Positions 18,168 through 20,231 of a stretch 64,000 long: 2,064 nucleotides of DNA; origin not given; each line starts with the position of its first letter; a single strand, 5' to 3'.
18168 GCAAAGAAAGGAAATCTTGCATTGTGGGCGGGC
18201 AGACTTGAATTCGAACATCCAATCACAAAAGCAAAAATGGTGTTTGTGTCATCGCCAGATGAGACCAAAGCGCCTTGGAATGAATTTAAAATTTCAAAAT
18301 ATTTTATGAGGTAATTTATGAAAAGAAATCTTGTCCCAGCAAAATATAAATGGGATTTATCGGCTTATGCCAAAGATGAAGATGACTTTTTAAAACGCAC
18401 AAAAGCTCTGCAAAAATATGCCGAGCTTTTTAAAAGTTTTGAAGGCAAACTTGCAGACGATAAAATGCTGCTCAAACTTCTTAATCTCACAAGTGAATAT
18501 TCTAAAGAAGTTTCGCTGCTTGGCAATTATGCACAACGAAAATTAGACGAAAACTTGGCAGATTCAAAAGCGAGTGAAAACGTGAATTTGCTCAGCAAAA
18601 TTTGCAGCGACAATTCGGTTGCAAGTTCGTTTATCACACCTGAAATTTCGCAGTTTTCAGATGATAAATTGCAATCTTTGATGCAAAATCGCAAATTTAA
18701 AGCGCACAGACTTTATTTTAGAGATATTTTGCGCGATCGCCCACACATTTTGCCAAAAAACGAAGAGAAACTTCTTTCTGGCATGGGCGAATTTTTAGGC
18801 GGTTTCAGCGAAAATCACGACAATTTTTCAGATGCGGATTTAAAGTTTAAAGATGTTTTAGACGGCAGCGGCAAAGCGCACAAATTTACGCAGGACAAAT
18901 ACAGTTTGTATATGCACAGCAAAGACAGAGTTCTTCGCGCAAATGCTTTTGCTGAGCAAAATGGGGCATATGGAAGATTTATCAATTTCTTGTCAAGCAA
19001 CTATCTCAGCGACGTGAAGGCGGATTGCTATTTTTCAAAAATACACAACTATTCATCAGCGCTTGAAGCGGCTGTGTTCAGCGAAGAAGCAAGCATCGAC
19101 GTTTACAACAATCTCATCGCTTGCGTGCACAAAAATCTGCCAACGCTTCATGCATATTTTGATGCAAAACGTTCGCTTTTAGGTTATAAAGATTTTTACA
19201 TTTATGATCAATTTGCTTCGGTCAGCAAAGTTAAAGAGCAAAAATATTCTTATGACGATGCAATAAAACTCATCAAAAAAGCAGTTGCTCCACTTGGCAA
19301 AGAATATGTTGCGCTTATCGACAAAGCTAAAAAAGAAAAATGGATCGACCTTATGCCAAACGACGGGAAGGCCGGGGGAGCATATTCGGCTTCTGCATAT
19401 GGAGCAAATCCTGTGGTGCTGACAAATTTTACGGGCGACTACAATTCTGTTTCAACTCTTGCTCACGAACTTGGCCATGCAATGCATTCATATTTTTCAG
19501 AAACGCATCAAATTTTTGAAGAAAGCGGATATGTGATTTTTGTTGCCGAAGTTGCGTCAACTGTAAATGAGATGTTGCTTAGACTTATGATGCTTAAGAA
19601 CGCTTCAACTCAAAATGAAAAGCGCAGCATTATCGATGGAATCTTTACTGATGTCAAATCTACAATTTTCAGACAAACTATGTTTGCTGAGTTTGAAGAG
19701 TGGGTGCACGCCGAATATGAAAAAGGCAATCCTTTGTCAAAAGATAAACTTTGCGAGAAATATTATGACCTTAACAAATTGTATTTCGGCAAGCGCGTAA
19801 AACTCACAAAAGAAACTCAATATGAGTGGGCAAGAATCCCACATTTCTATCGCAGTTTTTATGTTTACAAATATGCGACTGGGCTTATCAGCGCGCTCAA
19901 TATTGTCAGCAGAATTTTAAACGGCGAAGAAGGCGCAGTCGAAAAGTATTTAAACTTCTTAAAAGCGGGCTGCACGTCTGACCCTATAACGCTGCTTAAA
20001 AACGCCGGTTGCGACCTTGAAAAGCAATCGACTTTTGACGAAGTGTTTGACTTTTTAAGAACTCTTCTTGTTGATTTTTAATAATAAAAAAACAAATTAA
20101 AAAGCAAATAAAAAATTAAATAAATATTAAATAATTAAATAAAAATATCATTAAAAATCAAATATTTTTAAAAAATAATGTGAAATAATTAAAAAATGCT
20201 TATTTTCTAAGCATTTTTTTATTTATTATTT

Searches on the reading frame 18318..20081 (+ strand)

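Call 12: search_protein_families(library=ncbifam, proteins=[window:18318-20081:+])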
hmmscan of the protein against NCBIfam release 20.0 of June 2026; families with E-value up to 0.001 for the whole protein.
window:18318-20081:+ (587 aa): 3 families
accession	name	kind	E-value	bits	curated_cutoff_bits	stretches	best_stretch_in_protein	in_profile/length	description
TIGR00181.1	pepF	equivalog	9.4e-156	520.1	490.55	1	3-584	1-585/591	oligoendopeptidase F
TIGR02290.1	M3_fam_3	subfamily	9.1e-95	318.8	561.7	1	11-585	1-582/587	M3 family oligoendopeptidase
TIGR02289.1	M3_not_pepF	subfamily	9e-25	87.3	442.35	1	270-581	228-542/549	M3 family oligoendopeptidase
